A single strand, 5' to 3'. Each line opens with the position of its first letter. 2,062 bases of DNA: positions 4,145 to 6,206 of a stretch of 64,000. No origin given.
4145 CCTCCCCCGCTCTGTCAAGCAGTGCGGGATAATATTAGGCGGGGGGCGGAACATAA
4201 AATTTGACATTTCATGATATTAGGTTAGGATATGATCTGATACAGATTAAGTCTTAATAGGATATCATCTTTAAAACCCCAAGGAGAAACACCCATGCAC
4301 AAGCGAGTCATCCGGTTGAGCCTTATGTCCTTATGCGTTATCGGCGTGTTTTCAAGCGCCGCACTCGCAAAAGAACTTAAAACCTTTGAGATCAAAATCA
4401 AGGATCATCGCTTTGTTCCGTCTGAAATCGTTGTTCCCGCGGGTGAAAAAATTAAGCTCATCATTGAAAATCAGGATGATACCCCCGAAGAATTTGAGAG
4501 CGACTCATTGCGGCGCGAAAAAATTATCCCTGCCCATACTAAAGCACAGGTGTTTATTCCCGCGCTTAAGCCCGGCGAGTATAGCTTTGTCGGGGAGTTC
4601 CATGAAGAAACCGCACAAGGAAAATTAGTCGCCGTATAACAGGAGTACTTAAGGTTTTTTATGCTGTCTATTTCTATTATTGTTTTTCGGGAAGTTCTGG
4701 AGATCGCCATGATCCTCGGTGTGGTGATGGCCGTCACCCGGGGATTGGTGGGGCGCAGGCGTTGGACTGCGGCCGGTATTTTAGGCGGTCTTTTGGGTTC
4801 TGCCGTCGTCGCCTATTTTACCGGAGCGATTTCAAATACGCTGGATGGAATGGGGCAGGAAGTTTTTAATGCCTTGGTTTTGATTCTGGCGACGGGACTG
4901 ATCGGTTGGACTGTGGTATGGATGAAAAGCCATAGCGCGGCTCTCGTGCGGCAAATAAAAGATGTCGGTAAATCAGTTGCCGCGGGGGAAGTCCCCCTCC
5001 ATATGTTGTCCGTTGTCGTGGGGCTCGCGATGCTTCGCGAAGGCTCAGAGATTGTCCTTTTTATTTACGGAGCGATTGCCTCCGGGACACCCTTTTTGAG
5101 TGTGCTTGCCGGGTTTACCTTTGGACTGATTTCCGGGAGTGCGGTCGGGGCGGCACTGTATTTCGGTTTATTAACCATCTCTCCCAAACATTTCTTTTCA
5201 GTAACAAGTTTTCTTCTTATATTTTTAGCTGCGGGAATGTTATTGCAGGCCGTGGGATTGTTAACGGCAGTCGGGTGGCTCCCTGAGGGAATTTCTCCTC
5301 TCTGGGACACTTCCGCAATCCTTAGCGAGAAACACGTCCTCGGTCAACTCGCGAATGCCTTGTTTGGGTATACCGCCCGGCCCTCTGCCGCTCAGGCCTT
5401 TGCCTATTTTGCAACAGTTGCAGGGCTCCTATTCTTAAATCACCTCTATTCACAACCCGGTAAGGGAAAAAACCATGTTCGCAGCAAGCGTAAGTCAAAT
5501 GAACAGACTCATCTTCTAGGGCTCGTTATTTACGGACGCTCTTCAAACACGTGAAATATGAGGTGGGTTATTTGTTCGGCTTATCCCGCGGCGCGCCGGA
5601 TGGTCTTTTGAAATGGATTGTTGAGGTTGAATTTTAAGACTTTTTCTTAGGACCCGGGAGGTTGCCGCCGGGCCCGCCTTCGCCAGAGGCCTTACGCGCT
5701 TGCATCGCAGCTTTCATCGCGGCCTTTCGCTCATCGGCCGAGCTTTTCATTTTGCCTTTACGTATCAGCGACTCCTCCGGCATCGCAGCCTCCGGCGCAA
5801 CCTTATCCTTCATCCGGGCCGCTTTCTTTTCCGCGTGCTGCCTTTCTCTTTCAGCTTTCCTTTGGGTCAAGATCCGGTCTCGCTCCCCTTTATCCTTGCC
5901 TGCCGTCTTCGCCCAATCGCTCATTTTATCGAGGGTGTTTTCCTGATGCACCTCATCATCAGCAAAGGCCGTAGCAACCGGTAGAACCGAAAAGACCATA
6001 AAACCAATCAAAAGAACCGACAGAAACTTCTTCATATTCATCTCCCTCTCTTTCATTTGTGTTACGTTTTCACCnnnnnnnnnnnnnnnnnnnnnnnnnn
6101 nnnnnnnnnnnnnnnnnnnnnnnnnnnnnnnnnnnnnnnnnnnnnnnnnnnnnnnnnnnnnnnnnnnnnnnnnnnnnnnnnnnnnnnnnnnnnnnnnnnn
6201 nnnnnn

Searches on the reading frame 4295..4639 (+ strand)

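Call 3: search_protein_families(library=pfam, proteins=[window:4295-4639:+], max_evalue=0.01)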
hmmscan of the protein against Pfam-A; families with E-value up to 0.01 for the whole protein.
window:4295-4639:+ (114 aa): 1 family
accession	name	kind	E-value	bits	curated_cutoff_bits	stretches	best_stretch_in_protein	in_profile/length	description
PF13473.12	Cupredoxin_1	-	3.1e-32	111.1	27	1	10-113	2-104/104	Cupredoxin-like domain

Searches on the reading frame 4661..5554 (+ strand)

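Call 3: search_protein_families(library=pfam, proteins=[window:4661-5554:+], max_evalue=0.01)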
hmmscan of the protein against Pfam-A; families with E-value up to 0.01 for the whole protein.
window:4661-5554:+ (297 aa): 1 family
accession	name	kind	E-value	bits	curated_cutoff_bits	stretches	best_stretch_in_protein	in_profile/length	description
PF03239.20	FTR1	-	2e-29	103.2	25.3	1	1-257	1-267/284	Iron permease FTR1 family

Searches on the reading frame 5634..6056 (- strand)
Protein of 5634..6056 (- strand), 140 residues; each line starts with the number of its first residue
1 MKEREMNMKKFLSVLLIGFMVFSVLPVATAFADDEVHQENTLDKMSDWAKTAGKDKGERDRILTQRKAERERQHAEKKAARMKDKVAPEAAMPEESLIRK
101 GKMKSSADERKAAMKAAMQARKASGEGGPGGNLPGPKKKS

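Call 3: search_protein_families(library=pfam, proteins=[window:5634-6056:-], max_evalue=0.01)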
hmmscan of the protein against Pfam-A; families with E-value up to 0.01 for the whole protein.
window:5634-6056:- (140 aa): 1 family
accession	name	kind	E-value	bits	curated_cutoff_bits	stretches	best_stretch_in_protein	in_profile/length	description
PF17841.6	Bep_C_terminal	-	0.0055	17.4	29.5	1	32-86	39-92/97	BID domain of Bartonella effector protein (Bep)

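Call 5: search_protein_families(library=ncbifam, proteins=[window:5634-6056:-], max_evalue=0.01)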
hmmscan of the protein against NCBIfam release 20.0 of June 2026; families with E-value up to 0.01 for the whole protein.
window:5634-6056:- (140 aa): 1 family
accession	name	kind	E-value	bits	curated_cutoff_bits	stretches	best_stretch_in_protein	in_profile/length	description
NF006360.0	PRK08581.1-2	equivalog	0.0055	15.2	605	1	6-112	1-106/709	amidase domain-containing protein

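Call 6: search_protein_families(library=padloc, proteins=[window:5634-6056:-], max_evalue=0.01)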
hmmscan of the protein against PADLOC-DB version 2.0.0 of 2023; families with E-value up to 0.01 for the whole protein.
window:5634-6056:- (140 aa): 0 families
